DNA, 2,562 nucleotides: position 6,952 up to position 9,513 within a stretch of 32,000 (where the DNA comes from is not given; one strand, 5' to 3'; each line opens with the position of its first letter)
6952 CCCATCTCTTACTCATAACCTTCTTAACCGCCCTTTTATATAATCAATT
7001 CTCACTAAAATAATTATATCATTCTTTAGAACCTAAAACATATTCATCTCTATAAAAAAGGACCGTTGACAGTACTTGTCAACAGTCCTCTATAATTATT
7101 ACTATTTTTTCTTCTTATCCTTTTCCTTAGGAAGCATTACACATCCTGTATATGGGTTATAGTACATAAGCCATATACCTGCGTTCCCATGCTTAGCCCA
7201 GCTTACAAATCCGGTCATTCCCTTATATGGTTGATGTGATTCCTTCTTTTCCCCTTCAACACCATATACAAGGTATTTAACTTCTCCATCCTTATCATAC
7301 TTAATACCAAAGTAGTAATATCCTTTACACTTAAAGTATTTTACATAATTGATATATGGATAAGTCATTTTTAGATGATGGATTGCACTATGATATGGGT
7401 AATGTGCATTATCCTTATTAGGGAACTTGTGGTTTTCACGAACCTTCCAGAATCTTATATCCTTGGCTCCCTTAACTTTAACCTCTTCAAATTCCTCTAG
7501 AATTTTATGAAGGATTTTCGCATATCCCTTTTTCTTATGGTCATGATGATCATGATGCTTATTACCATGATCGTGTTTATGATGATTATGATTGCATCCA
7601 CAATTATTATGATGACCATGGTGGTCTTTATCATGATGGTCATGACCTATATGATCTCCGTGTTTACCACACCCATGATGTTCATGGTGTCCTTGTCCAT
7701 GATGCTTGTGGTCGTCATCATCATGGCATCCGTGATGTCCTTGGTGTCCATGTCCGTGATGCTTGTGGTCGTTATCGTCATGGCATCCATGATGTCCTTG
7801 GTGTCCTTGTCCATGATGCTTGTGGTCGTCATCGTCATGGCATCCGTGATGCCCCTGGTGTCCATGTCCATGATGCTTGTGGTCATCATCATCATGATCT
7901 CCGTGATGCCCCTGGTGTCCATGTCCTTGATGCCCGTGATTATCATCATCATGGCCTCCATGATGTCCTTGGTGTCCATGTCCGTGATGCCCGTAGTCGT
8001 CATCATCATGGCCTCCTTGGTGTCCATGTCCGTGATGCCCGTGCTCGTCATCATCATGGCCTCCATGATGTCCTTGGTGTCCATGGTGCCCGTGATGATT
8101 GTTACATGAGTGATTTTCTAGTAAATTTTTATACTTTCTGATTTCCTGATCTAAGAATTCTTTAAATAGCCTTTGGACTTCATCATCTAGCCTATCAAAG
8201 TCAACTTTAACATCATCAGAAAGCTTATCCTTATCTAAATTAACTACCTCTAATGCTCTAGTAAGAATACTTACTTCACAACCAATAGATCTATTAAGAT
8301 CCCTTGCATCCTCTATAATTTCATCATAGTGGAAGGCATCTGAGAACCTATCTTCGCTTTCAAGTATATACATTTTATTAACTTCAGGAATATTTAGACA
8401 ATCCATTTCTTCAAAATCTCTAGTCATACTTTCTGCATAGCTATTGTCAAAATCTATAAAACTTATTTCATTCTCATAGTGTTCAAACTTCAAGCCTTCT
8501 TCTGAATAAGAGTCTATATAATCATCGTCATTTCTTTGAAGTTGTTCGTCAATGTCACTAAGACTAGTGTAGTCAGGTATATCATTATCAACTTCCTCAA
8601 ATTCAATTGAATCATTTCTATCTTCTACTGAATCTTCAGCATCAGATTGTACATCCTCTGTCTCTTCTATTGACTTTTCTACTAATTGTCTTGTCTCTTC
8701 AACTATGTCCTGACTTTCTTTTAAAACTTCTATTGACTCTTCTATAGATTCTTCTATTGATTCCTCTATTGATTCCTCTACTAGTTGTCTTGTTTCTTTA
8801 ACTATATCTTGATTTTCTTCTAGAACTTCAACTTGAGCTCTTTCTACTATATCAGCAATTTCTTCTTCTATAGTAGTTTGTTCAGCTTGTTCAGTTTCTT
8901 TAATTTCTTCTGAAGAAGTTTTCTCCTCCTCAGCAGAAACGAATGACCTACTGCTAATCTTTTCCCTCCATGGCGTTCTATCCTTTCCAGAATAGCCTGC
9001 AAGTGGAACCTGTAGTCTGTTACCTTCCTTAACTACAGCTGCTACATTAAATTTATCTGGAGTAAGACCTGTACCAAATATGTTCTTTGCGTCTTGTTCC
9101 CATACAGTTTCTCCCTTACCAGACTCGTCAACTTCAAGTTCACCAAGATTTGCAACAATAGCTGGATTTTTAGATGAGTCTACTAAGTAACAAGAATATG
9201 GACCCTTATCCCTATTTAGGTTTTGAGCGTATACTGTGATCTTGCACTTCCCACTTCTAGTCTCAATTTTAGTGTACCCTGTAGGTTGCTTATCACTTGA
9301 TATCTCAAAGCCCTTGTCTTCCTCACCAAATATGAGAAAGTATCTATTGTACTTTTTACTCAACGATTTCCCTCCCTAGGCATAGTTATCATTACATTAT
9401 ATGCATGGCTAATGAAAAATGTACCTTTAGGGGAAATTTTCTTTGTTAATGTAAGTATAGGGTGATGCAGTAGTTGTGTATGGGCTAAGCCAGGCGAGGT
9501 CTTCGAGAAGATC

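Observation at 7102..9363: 753-aa protein combining a long acidic region with about eight histidine-rich repeat units, flanked by two unrecognised globular domains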

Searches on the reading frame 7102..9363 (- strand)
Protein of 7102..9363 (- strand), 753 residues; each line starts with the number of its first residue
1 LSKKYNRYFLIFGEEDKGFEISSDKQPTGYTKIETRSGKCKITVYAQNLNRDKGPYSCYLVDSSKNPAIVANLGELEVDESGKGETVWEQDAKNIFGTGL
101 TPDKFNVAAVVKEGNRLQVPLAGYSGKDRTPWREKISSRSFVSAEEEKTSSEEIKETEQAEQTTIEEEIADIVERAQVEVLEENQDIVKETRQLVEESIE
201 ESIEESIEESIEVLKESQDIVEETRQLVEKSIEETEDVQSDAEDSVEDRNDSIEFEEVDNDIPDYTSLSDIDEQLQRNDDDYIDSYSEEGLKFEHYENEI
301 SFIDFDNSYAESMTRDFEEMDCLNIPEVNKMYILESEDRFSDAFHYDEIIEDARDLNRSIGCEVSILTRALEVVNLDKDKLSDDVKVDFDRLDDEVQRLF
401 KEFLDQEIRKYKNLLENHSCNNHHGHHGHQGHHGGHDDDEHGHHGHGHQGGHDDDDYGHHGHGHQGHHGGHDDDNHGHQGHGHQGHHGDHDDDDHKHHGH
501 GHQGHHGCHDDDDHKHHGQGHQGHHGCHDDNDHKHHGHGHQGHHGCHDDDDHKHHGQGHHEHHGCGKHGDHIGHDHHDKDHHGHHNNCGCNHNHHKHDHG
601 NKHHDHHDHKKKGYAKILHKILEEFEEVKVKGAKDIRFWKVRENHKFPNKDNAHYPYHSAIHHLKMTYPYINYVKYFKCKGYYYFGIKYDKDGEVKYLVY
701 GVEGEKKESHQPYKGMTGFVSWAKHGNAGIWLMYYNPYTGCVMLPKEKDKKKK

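Call 3: search_protein_families(library=pfam, proteins=[window:7102-9363:-], max_evalue=1)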
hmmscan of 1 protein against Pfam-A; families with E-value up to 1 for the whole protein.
window:7102-9363:- (753 aa): 1 family
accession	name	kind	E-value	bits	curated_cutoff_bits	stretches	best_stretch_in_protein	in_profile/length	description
PF25538.1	DUF7922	-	2.9e-10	40.7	25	1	15-126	12-120/136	Domain of unknown function (DUF7922)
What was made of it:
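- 8959..9363 (-): N-terminal domain, aa 1-135: DUF7922, an 8-stranded Greek-key beta-sandwich with no His. Pfam PF25538, E 2.9e-10, 40.7 bits against a cutoff of 25 (call 3).
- On DUF7922 / C-terminal-domain family of Clostridiaceae (uncharacterised): 40.7 bits against a cutoff of 25, E 2.9e-10, aa 15-126 (call 3).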

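Call 4: search_protein_families(library=ncbifam, proteins=[window:7102-9363:-], max_evalue=1)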
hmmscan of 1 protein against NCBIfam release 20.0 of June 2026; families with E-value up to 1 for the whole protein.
window:7102-9363:- (753 aa): 3 families
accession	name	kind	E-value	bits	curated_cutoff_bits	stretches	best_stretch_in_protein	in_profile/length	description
TIGR03499.1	FlhF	equivalog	0.04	13.9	174.15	1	142-236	97-189/286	flagellar biosynthesis GTPase FlhF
NF004795.0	PRK06143.1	subfamily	0.37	10.2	283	1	160-224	183-247/260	enoyl-CoA hydratase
NF011511.0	PRK14949.1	equivalog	0.8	8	1016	0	144-316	435-615/984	DNA polymerase III subunits gamma and tau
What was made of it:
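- No GTPase, PPIase, UreE or other accessory domain is present (calls 3, 4).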

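Call 30: find_homologous_proteins(query=A2, max_evalue=0.00001)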
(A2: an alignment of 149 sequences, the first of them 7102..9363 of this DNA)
Query A2 (149 sequences) (753 aa, profile of the alignment): 27 proteins with E <= 0.00001 among 8000 candidates.
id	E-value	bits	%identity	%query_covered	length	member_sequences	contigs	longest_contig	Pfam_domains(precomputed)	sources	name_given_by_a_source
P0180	5.2e-120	420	44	19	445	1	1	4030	PF25538.1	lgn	-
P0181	8.7e-120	419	59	20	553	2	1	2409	PF25538.1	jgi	jgi:hypothetical protein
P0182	5.7e-118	413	35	18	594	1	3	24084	-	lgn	-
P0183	3.1e-114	401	41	34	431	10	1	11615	-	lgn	-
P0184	5.2e-113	397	52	21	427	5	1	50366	-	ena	-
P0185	6.4e-112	393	65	18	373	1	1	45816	PF25538.1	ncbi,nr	ncbi:MAG: hypothetical protein N2448_03325 [Caloramator sp.]|nr:hypothetical protein [Caloramator sp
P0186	1.9e-111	391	55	21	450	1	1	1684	-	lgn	-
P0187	3.1e-111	391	52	23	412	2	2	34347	-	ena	-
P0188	1.7e-110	388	60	18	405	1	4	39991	PF25538.1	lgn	-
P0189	2.6e-110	388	59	18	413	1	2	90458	-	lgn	-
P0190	4.6e-110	387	51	21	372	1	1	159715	-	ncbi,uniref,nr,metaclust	ncbi:hypothetical protein Q428_00140 [Fervidicella metallireducens AeB]|uniref:Uncharacterized prote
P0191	1.6e-109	385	57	19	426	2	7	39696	PF25538.1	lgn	-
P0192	4.4e-109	384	51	22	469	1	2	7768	PF25538.1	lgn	-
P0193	5.1e-109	383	54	21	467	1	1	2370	-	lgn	-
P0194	5.3e-109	383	57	19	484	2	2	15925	PF25538.1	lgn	-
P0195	1.8e-108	382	59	18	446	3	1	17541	PF25538.1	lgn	-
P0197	3.4e-105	371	57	19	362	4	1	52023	PF25538.1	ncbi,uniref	ncbi:DUF7922 domain-containing protein [Thermobrachium celere]|uniref:DUF7922 domain-containing prot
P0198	2.0e-102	362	45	60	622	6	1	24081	PF25538.1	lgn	-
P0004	2.1e-101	358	45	57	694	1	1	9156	PF25538.1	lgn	-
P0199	1.3e-98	349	44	60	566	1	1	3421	PF25538.1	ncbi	ncbi:MAG: hypothetical protein RR645_05890 [Clostridium sp.]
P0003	1.0e-97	346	52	59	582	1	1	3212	PF25538.1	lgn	-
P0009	2.1e-97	345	61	23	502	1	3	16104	PF25538.1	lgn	-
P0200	8.3e-95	337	42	69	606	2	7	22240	PF25538.1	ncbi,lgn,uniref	ncbi:MAG: hypothetical protein RR539_07945 [Clostridium sp.]|uniref:DUF7922 domain-containing protei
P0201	4.7e-50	189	61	28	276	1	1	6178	PF25538.1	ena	-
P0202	5.9e-50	189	74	20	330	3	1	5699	PF25538.1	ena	-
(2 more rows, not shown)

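Call 34: find_related_loci(query=A3, collection=genome_contigs, flank=6000)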
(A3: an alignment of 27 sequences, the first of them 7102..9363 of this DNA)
Query A3 (753 aa) in genome_contigs; peptide patterns used: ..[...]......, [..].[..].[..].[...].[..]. (x = any residue, [..] = any of these).
119 stretches matched a pattern; 94 encode a relative of the query (tblastn E <= 1e-3); the best 80 are kept; 80 distinct loci.
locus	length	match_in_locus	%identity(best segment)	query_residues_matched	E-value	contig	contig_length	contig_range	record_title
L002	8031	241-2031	42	1-745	3e-106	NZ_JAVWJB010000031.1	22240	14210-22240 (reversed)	MAG: Clostridium sp. isolate CGS1Y3-bin12 NODE_1660_length_22240_cov_69.242822, whole genome shotgun sequence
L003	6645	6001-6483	72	1-161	6e-71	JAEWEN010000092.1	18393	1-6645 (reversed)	MAG: Bacillota bacterium isolate OH_PBlB_144 k127_286599, whole genome shotgun sequence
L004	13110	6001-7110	65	2-746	3e-54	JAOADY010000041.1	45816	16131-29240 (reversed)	MAG: Caloramator sp. isolate SKW245 k141_47256, whole genome shotgun sequence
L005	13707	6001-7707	51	3-746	1e-52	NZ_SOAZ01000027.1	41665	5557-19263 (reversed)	Fonticella tunisiensis strain DSM 24455 Ga0244689_127, whole genome shotgun sequence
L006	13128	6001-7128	64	2-746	3e-52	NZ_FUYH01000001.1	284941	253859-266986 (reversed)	Caloramator quimbayensis strain USBA 833, whole genome shotgun sequence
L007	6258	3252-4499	52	3-751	7e-52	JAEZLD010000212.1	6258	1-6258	MAG: Bacillota bacterium isolate OH_CDB_59 k127_1799811, whole genome shotgun sequence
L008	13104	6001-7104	51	3-748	3e-50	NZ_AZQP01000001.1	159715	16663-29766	Fervidicella metallireducens AeB contig00001, whole genome shotgun sequence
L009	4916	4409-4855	55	1-153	1e-49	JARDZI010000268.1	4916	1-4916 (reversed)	MAG: Clostridiales bacterium isolate L_E1_T20_C_bin.95 scaffold_33082, whole genome shotgun sequence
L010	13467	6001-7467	58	1-748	2e-49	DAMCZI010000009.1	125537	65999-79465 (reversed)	MAG TPA_asm: Clostridiaceae bacterium isolate CTOTU50225 NODE_19_length_125537_cov_6.368977, whole genome shotgun sequen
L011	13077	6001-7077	57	3-750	2e-47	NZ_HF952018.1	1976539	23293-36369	Thermobrachium celere DSM 8682, whole genome shotgun sequence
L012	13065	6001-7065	57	3-750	8e-47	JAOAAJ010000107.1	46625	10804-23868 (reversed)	MAG: Caloramator sp. isolate SKW144 k141_1668752, whole genome shotgun sequence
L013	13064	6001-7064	55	3-750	2e-44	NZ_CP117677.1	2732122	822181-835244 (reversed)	Caloramator sp. mosi_1 chromosome, complete genome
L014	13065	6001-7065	53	3-750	4e-46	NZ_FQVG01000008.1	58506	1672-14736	Caloramator proteoclasticus DSM 10124, whole genome shotgun sequence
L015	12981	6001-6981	42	3-743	1e-37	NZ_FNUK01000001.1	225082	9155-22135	Caloramator fervidus strain DSM 5463, whole genome shotgun sequence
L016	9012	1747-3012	35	3-743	6e-31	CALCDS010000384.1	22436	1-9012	MAG TPA_asm: uncultured Clostridiaceae bacterium isolate SRR1561995_bin.132_CONCOCT_v1.1_MAG genome assembly, contig: ER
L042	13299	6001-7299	31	3-748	8e-25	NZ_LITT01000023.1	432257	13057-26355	Clostridium ljungdahlii strain ERI-2 scaffold2, whole genome shotgun sequence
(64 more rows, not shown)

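Call 38: search_protein_families(library=pfam, proteins=[L042:5989-7302:+, L042:7318-7902:+, L042:8050-8940:+, L042:9004-9852:+, L042:10655-12775:+], max_evalue=0.01)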
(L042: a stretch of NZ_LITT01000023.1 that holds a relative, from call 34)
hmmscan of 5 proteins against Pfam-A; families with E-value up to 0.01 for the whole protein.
L042:5989-7302:+ (437 aa): 1 family
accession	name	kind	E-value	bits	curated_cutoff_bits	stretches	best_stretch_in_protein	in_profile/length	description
PF25538.1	DUF7922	-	2.7e-09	37.5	25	1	10-116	5-105/136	Domain of unknown function (DUF7922)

L042:7318-7902:+ (194 aa): 0 families

L042:8050-8940:+ (296 aa): 1 family
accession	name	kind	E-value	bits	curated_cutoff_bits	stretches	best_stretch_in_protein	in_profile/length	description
PF15886.11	CBM39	-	0.004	17.3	25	0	224-271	59-106/107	Carbohydrate binding domain (family 32)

L042:9004-9852:+ (282 aa): 8 families
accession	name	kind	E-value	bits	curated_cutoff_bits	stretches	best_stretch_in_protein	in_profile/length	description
PF10609.15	ParA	-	2.3e-87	292.9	27.1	1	31-279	2-243/246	NUBPL iron-transfer P-loop NTPase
PF01656.29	CbiA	-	8.7e-11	42.3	25.4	1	36-253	2-117/125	CobQ/CobB/MinD/ParA nucleotide binding domain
PF13614.12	AAA_31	-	1e-09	39.1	27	1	33-182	2-150/177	AAA domain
PF09140.17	MipZ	-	4.2e-05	23.4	20.7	1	33-85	1-53/262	ATPase MipZ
PF03308.22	MeaB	-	0.0002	20.9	23.1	1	24-71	26-71/273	Methylmalonyl Co-A mutase-associated GTPase MeaB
PF01583.26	APS_kinase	-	0.00024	21.6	21.1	1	37-72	6-41/152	Adenylylsulphate kinase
PF02374.21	ArsA_ATPase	-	0.00042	20.1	24.3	1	37-69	5-37/305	Anion-transporting ATPase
PF16575.11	CLP1_P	-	0.0026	18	26.6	1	40-72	1-33/188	mRNA cleavage and polyadenylation factor CLP1 P-loop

L042:10655-12775:+ (706 aa): 3 families
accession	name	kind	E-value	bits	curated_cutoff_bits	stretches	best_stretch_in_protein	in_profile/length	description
PF13597.11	NRDD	-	3e-186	620.8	26.2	1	119-696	1-560/562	Anaerobic ribonucleoside-triphosphate reductase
PF03477.21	ATP-cone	-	4.2e-22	78.9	25.8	1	8-96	2-87/88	ATP cone domain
PF14075.11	UBN_AB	-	0.0099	16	25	0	209-284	39-116/211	Ubinuclein conserved middle domain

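Call 40: predict_structure(alignment_id=A3)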
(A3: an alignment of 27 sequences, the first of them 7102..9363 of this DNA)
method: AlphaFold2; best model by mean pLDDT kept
length: 753 residues; sequences in the alignment: 27
mean_pLDDT: 65.5   pTM: 0.35
mean pLDDT of the five models: 65.5, 64.7, 64.2, 63.8, 62.6
residues with pLDDT >= 90: 179; 70-90: 192; 50-70: 89; < 50: 293
segments of 3 or more residues with pLDDT < 50: 160-162, 238-286, 320-363, 425-453, 455-609
pLDDT, mean of each block of 10 residues (from residue 1): 75 83 85 94 96 93 94 95 95 93 95 86 91 90 73 54 63 70 70 76 81 80 81 59 40 40 36 32 42 55 54 53 34 31 30 36 63 77 65 81 79 75 49 39 38 46 39 44 40 44 41 42 40 41 38 41 41 40 40 40 43 84 96 94 89 89 75 84 96 94 92 80 93 89 76 51
secondary structure, 60 per line:
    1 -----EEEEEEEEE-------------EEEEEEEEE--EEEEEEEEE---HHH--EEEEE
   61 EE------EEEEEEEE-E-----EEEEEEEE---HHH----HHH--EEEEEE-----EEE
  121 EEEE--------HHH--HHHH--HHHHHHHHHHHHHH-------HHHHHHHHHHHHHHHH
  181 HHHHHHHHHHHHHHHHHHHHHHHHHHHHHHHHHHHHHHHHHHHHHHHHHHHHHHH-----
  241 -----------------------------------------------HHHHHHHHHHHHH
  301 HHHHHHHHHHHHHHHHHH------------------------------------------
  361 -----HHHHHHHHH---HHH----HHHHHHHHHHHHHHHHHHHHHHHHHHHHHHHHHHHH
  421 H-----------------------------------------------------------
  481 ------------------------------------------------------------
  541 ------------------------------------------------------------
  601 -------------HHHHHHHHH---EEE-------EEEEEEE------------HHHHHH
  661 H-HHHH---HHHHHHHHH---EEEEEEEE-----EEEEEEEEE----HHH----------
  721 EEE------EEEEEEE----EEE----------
elements in order (helices of 4 or more, strands of 3 or more residues): E6-14 E28-36 E39-47 E56-62 E69-76 E84-91 E107-112 E118-124 H138-141 H144-157 H165-235 H288-318 H366-374 H385-421 H614-622 E626-628 E636-642 H655-661 H663-666 H670-678 E682-689 E695-703 E721-723 E730-736 E741-743
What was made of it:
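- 8959..9363 (-): AF2 pLDDT about 90-95 (call 40).
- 8110..8958 (-): Acidic, partly helical linker, aa 136-418 (92 D+E, pI 4.05). It includes (ESIE)4 at 8728-8775 and the duplicated 17-aa block at 8761-8811 and 8662-8712. AF2 predicts helices at aa 165-235, 288-318 and 385-421 (call 40).
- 7537..8109 (-): His/Gly/Asp(/Cys) array, aa 419-609: 77 His, 7 Cys, about 8 units of 17-22 aa. The DNA tandem repeat is 57 bp x 7.4 at 7673-8085. Predicted disordered, pLDDT below 50 (call 40).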

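Call 43: fold_search(model_id=the predicted structure, library=pdb)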
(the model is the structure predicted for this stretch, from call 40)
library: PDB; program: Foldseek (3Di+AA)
matches with E <= 10: 936; with E <= 0.001: 2
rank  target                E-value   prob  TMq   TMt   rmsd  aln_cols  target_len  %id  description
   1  5yul_J                8.4e-04  1.00  0.11  0.55   5.3       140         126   11  Native Structure of hSOD1 in P6322 space group (released 2018-11-21)
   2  6flh                  1.0e-03  1.00  0.13  0.69   4.3       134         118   16  Monomeric Human Cu,Zn Superoxide dismutase, SOD1 7+7, apo form (released 2018-11-07)
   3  4bd4_A                1.3e-03  1.00  0.11  0.63   4.1       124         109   13  Monomeric Human Cu,Zn Superoxide dismutase, loops IV and VII deleted, apo form, mutant H43F (released 2013-02-27)
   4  5yto_J                1.3e-03  1.00  0.11  0.56   5.1       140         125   11  Crystal Structure of human Superoxide Dismutase I (hSOD1) in complex with a napthalene-catechol linked compound. (released 2018-11-21)
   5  4bd4_C                1.8e-03  1.00  0.11  0.66   4.3       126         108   12  Monomeric Human Cu,Zn Superoxide dismutase, loops IV and VII deleted, apo form, mutant H43F (released 2013-02-27)
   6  9iyk_B                2.3e-03  1.00  0.13  0.52   4.9       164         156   12  Crystal structure of hSOD1 in C121 space group (released 2024-08-14)
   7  4bd4_G                2.5e-03  1.00  0.11  0.66   4.3       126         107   11  Monomeric Human Cu,Zn Superoxide dismutase, loops IV and VII deleted, apo form, mutant H43F (released 2013-02-27)
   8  3sod_B                2.5e-03  1.00  0.11  0.48   5.5       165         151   10  CHANGES IN CRYSTALLOGRAPHIC STRUCTURE AND THERMOSTABILITY OF A CU,ZN SUPEROXIDE DISMUTASE MUTANT RESULTING FROM THE RE (released 1993-04-15)
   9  4bd4_H                2.6e-03  1.00  0.11  0.64   5.1       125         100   14  Monomeric Human Cu,Zn Superoxide dismutase, loops IV and VII deleted, apo form, mutant H43F (released 2013-02-27)
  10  7cjv_MODEL_1_A        2.8e-03  1.00  0.12  0.67   3.8       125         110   12  Solution structure of monomeric superoxide dismutase 1 with an additional mutation H46W in a dilute environmen (released 2021-05-26)
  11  5kbm                  2.8e-03  1.00  0.11  0.47   8.1       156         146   13  Candida Albicans Superoxide Dismutase 5 (SOD5), D113N Mutant (released 2016-08-24)
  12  5cu9                  3.1e-03  0.99  0.11  0.43   8.8       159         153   11  CANDIDA ALBICANS SUPEROXIDE DISMUTASE 5 (SOD5), APO (released 2016-07-27)
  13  8iq0_K                3.3e-03  1.00  0.12  0.51   5.0       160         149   10  Crystal structure of hydrogen sulfide-bound superoxide dismutase in oxidized state (released 2023-09-06)
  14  4bcz_A                3.3e-03  1.00  0.11  0.62   4.7       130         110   15  Monomeric Human Cu,Zn Superoxide dismutase, loops IV and VII deleted, apo form. (released 2013-02-27)
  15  4n3t                  3.5e-03  1.00  0.12  0.45   7.6       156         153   12  Candida albicans Superoxide Dismutase 5 (SOD5), Cu(I) (released 2014-04-09)
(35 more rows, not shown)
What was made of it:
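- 8959..9363 (-): Foldseek finds a Cu,Zn-SOD-like fold with E 8e-4 and TM 0.55-0.69 (call 43).
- On Cu,Zn superoxide dismutase: Foldseek E 8e-4, TM 0.55-0.69 (call 43), on a model with pLDDT above 90 (call 40).
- Closest known: Cu,Zn superoxide dismutase fold. Same: Foldseek gives E 8e-4 to 1e-2, TM (target-normalised) 0.55-0.69 and probability about 1.0 (calls 40, 43).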

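Call 66: search_protein_families(library=ncbifam, proteins=[L042:7318-7902:+, L042:8050-8940:+], max_evalue=0.01)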
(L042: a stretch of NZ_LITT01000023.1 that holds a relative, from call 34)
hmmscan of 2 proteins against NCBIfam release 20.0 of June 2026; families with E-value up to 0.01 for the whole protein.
L042:7318-7902:+ (194 aa): 0 families

L042:8050-8940:+ (296 aa): 0 families

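Call 77: find_encoding_contigs(protein=window:7102-9363:-, flank=2000, max_places=5)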
Protein window:7102-9363:- (753 aa): no gene with exactly this product is on record in the collection.

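Call 78: find_encoding_contigs(protein=window:7105-9363:-, flank=2000, max_places=5)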
Protein seq(753 aa) (753 aa): no gene with exactly this product is on record in the collection.

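Call 80: find_related_loci(query=window:7102-9363:-, collection=metagenome_contigs, flank=3000)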
Query window:7102-9363:- (753 aa) in metagenome_contigs; peptide patterns used: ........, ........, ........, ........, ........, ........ (x = any residue, [..] = any of these).
151 stretches matched a pattern, but none encodes a relative of the query by tblastn (E <= 1e-3).
